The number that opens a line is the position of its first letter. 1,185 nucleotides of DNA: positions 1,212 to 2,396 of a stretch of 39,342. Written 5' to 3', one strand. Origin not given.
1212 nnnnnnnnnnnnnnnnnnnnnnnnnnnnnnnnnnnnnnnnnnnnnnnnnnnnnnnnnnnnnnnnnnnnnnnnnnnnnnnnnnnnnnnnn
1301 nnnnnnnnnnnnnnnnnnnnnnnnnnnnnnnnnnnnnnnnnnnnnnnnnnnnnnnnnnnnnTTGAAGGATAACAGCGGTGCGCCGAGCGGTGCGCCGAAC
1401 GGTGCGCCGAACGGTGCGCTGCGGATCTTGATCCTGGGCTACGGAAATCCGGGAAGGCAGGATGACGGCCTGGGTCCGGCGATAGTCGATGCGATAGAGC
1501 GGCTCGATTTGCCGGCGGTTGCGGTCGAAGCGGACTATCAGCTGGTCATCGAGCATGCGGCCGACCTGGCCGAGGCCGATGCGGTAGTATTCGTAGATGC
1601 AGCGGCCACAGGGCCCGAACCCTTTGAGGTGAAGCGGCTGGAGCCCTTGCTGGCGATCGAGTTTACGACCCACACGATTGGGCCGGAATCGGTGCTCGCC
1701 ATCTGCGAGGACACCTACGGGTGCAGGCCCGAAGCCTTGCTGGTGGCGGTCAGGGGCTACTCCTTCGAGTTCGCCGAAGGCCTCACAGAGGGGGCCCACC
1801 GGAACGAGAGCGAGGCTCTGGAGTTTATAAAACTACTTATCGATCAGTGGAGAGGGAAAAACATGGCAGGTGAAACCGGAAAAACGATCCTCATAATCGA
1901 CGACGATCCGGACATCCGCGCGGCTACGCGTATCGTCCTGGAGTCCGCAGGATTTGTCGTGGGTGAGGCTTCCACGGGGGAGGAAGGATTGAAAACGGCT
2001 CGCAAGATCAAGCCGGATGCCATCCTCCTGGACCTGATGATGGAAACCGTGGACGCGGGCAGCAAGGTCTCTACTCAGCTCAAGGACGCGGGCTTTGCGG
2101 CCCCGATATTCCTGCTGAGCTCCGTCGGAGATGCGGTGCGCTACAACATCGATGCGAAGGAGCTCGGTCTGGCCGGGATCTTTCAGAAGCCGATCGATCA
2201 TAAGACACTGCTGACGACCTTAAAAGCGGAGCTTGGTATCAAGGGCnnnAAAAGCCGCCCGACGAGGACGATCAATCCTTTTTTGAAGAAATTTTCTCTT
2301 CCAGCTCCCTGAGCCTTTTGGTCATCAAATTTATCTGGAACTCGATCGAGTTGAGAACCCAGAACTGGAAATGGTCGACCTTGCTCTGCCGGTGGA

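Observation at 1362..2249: Hydrogenase maturation protease reads through into a complete CheY-like receiver domain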

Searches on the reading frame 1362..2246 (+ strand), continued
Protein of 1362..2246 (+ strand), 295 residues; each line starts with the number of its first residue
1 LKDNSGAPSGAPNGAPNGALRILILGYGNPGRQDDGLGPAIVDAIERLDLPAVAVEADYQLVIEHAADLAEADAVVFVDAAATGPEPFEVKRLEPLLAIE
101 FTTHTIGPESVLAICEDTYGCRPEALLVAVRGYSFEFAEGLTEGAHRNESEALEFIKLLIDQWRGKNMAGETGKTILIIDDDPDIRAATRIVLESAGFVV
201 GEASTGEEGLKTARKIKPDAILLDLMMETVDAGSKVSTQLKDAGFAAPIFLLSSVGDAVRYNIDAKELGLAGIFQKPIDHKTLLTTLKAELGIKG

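Call 43: search_protein_families(library=pfam, proteins=[L027:8922-10277:-, L026:3175-5910:-, L025:5613-6761:-, L034:9628-10797:-, L045:8897-10297:+, L046:9000-10517:+, L044:1711-3099:+, L018:346-2979:-, L047:1799-3100:-], max_evalue=0.0001)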
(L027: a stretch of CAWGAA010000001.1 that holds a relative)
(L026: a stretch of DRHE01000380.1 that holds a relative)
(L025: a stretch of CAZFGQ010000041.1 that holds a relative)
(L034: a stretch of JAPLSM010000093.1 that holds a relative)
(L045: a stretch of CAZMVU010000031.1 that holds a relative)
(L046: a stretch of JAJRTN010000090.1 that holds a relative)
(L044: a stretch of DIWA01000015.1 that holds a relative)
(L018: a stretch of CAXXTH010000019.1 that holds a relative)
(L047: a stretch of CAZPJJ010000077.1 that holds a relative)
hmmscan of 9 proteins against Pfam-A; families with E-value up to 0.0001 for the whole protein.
L027:8922-10277:- (451 aa): 3 families
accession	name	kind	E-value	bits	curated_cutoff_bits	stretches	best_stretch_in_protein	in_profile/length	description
PF02518.31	HATPase_c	-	9.2e-33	113.4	26.4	1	333-442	3-108/111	Histidine kinase-, DNA gyrase B-, and HSP90-like ATPase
PF25323.1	6TM_PilS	-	3.5e-12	46.8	27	1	13-203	5-187/189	PilS-like transmembrane domain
PF00512.31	HisKA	-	8.9e-10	38.9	26.9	1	219-285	2-65/66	His Kinase A (phospho-acceptor) domain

L026:3175-5910:- (911 aa): 7 families
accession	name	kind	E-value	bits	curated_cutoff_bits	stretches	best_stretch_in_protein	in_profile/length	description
PF02518.31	HATPase_c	-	5.3e-27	94.9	26.4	1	656-767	1-110/111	Histidine kinase-, DNA gyrase B-, and HSP90-like ATPase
PF00072.30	Response_reg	-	2.4e-23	82.9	30.2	1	792-907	1-110/111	Response regulator receiver domain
PF00512.31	HisKA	-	2.7e-19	69.4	26.9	1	542-607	2-66/66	His Kinase A (phospho-acceptor) domain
PF01590.32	GAF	-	5.7e-19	69.4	22.4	2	248-386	1-126/133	GAF domain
PF13185.12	GAF_2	-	6.4e-14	52.8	28.6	1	49-217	2-135/136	GAF domain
PF08448.16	PAS_4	-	3.8e-09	37.2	23.1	1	414-522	2-109/110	PAS fold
PF13426.13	PAS_9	-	2.8e-07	31.2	27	1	420-520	11-103/103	PAS domain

L025:5613-6761:- (382 aa): 2 families
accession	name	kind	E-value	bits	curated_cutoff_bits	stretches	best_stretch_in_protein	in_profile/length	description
PF02518.31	HATPase_c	-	8.3e-20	71.7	26.4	1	278-379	3-109/111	Histidine kinase-, DNA gyrase B-, and HSP90-like ATPase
PF00512.31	HisKA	-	8.8e-09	35.7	26.9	1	171-235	3-64/66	His Kinase A (phospho-acceptor) domain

L034:9628-10797:- (389 aa): 3 families
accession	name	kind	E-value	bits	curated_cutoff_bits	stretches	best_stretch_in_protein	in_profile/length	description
PF02518.31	HATPase_c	-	1.2e-25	90.5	26.4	1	274-383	2-109/111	Histidine kinase-, DNA gyrase B-, and HSP90-like ATPase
PF00512.31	HisKA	-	1.7e-08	34.8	26.9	1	160-227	2-66/66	His Kinase A (phospho-acceptor) domain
PF08448.16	PAS_4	-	7e-05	23.5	23.1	0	54-155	2-110/110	PAS fold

L045:8897-10297:+ (467 aa): 2 families
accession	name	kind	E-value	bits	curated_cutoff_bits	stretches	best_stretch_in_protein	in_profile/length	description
PF02518.31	HATPase_c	-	1.4e-28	100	26.4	1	356-466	3-109/111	Histidine kinase-, DNA gyrase B-, and HSP90-like ATPase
PF13581.12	HATPase_c_2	-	5.8e-07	30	27.4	1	359-443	36-111/127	Histidine kinase-like ATPase domain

L046:9000-10517:+ (506 aa): 1 family
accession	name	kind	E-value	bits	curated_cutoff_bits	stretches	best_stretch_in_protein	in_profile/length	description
PF02518.31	HATPase_c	-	3.4e-27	95.5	26.4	1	392-503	2-109/111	Histidine kinase-, DNA gyrase B-, and HSP90-like ATPase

L044:1711-3099:+ (463 aa): 3 families
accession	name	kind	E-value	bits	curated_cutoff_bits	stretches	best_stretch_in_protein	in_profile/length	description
PF02518.31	HATPase_c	-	2.3e-24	86.4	26.4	1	354-458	2-110/111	Histidine kinase-, DNA gyrase B-, and HSP90-like ATPase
PF00512.31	HisKA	-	6.4e-11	42.6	26.9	1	240-308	3-63/66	His Kinase A (phospho-acceptor) domain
PF00672.30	HAMP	-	3.7e-09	37.2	25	1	171-221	2-52/53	HAMP domain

L018:346-2979:- (877 aa): 9 families
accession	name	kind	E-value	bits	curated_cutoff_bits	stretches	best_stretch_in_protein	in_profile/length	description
PF02518.31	HATPase_c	-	4.8e-22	78.9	26.4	1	618-738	2-109/111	Histidine kinase-, DNA gyrase B-, and HSP90-like ATPase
PF13426.13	PAS_9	-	3.6e-20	72.6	27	2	387-487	2-103/103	PAS domain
PF00072.30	Response_reg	-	1.5e-17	64.2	30.2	1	761-873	1-111/111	Response regulator receiver domain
PF00989.32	PAS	-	1.5e-16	60.8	22.6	2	252-347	2-97/113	PAS fold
PF13188.13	PAS_8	-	5.7e-14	51.9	21.8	1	251-294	1-43/65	PAS domain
PF08448.16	PAS_4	-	4.1e-11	43.5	23.1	1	384-490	3-110/110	PAS fold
PF00512.31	HisKA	-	2e-09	37.8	26.9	1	512-573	3-63/66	His Kinase A (phospho-acceptor) domain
PF13185.12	GAF_2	-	5.1e-09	36.9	28.6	1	102-237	6-135/136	GAF domain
PF08447.18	PAS_3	-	5.9e-05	23.7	25.6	0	275-346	2-75/89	PAS fold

L047:1799-3100:- (433 aa): 5 families
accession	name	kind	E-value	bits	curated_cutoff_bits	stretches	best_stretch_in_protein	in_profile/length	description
PF02518.31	HATPase_c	-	7.9e-23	81.5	26.4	1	317-426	2-109/111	Histidine kinase-, DNA gyrase B-, and HSP90-like ATPase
PF13185.12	GAF_2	-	3.5e-11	43.9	28.6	1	46-188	5-136/136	GAF domain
PF01590.32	GAF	-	1.1e-09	39.3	22.4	1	47-187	4-133/133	GAF domain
PF00512.31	HisKA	-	1.8e-08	34.7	26.9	1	205-270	4-66/66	His Kinase A (phospho-acceptor) domain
PF13581.12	HATPase_c_2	-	6.5e-05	23.4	27.4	0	321-394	32-104/127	Histidine kinase-like ATPase domain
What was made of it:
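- The nearest is a hybrid PAS kinase at 14530-16524 (call 43).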

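Call 49: search_protein_families(library=pfam, proteins=[L051:5336-6685:+, L051:5417-9202:-, L050:1308-2666:+, L050:320-1297:+, L049:5018-6862:+, L049:4595-4972:+, L049:3438-4247:-, L050:2719-3105:+], max_evalue=0.0001)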
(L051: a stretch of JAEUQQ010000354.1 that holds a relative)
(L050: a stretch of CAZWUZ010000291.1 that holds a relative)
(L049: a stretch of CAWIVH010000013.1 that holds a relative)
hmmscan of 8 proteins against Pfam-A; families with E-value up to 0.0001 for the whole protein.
L051:5336-6685:+ (450 aa): 0 families

L051:5417-9202:- (1261 aa): 2 families
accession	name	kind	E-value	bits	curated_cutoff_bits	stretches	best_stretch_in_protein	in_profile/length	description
PF14312.12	FG-GAP_2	-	1.6e-26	92.6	23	3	46-85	10-49/49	FG-GAP repeat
PF18986.5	DUF5719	-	2.1e-17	63.7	26.2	1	799-877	47-127/319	Family of unknown function (DUF5719)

L050:1308-2666:+ (453 aa): 0 families

L050:320-1297:+ (326 aa): 1 family
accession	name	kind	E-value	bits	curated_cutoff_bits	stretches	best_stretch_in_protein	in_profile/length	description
PF01704.24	UDPGP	-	2.2e-36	125.9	22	1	81-316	94-345/413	UTP--glucose-1-phosphate uridylyltransferase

L049:5018-6862:+ (615 aa): 5 families
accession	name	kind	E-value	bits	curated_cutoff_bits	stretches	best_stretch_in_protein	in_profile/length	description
PF02518.31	HATPase_c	-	6.2e-30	104.3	26.4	1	499-606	3-109/111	Histidine kinase-, DNA gyrase B-, and HSP90-like ATPase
PF13185.12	GAF_2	-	1.4e-18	67.9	28.6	1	232-371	2-136/136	GAF domain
PF01590.32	GAF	-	8.5e-13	49.4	22.4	1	233-370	1-133/133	GAF domain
PF13492.12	GAF_3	-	1.8e-09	38.5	27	1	235-372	3-129/129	GAF domain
PF00512.31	HisKA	-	1.2e-08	35.3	26.9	1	389-448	5-63/66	His Kinase A (phospho-acceptor) domain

L049:4595-4972:+ (126 aa): 1 family
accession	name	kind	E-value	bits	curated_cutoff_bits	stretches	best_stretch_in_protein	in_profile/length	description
PF00072.30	Response_reg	-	1e-21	77.6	30.2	1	8-117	1-108/111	Response regulator receiver domain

L049:3438-4247:- (269 aa): 1 family
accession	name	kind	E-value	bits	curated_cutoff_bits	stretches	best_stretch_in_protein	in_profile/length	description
PF06439.18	3keto-disac_hyd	-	1.9e-41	142.6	26.8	1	70-265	2-187/187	3-keto-disaccharide hydrolase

L050:2719-3105:+ (129 aa): 1 family
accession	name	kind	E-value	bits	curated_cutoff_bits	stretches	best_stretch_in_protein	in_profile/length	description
PF00072.30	Response_reg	-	5.6e-19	68.8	30.2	1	12-123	1-110/111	Response regulator receiver domain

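Call 61: find_encoding_contigs(protein=P0144, flank=8000, max_places=3)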
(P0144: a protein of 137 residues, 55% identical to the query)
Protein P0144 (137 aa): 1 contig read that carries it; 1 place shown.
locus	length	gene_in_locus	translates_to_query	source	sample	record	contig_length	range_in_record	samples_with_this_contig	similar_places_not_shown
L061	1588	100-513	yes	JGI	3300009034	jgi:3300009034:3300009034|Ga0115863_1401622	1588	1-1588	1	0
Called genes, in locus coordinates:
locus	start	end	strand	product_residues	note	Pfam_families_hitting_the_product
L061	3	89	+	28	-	?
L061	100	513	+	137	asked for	PF00072:Response_reg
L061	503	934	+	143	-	-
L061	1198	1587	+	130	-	?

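Call 64: find_encoding_contigs(protein=P0187, flank=8000, max_places=2)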
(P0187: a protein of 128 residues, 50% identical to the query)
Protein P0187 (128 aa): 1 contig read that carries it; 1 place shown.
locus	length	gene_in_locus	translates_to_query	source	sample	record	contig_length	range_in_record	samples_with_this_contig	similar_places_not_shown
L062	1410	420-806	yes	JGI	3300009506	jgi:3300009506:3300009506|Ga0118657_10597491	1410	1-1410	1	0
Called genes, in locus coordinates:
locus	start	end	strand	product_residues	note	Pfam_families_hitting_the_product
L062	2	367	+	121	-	?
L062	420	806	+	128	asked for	PF00072:Response_reg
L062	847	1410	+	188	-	?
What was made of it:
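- Tried and rejected: The stand-alone REC representatives P0144 and P0187 lie on contigs too short to give much context (calls 61, 64).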

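Call 65: find_encoding_contigs(protein=P0235, flank=8000, max_places=2)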
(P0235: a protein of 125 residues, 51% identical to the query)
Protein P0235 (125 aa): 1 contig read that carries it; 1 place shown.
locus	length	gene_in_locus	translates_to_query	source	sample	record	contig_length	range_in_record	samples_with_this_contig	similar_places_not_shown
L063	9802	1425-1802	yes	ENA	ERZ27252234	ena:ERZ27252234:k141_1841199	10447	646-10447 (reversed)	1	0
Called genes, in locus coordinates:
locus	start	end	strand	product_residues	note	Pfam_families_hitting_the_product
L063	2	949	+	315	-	?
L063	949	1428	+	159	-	-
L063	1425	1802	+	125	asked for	PF00072:Response_reg, PF03709:OKR_DC_1_N (weak)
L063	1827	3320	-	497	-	PF02518:HATPase_c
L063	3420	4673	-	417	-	-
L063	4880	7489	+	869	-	PF00246:Peptidase_M14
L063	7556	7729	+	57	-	PF03806:ABG_transport (weak)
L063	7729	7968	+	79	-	PF03806:ABG_transport (faint)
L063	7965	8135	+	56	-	PF03806:ABG_transport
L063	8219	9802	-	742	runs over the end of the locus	?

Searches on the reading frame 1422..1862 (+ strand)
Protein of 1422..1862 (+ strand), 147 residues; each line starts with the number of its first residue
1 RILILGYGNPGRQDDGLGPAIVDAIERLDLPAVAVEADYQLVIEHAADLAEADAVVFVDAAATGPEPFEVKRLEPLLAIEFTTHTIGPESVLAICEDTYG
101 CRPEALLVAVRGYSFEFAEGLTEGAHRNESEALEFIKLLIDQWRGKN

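Call 31: search_solved_structures(query=window:1422-1862:+, max_evalue=0.01, show_alignments=2)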
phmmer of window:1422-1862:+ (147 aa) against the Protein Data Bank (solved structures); distinct sequences matched with E-value up to 0.01: 3.
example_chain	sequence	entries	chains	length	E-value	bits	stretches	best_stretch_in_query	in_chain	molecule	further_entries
5ttx_A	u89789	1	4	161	8.5e-06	29.1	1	1-97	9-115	Hydrogenase 2 maturation peptidase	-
1cfz_A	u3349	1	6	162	0.0018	21.5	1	1-134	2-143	HYDROGENASE 2 MATURATION PROTEASE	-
2kml_A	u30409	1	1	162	0.0024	21.1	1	1-134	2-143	Maturation element for hydrogenase 2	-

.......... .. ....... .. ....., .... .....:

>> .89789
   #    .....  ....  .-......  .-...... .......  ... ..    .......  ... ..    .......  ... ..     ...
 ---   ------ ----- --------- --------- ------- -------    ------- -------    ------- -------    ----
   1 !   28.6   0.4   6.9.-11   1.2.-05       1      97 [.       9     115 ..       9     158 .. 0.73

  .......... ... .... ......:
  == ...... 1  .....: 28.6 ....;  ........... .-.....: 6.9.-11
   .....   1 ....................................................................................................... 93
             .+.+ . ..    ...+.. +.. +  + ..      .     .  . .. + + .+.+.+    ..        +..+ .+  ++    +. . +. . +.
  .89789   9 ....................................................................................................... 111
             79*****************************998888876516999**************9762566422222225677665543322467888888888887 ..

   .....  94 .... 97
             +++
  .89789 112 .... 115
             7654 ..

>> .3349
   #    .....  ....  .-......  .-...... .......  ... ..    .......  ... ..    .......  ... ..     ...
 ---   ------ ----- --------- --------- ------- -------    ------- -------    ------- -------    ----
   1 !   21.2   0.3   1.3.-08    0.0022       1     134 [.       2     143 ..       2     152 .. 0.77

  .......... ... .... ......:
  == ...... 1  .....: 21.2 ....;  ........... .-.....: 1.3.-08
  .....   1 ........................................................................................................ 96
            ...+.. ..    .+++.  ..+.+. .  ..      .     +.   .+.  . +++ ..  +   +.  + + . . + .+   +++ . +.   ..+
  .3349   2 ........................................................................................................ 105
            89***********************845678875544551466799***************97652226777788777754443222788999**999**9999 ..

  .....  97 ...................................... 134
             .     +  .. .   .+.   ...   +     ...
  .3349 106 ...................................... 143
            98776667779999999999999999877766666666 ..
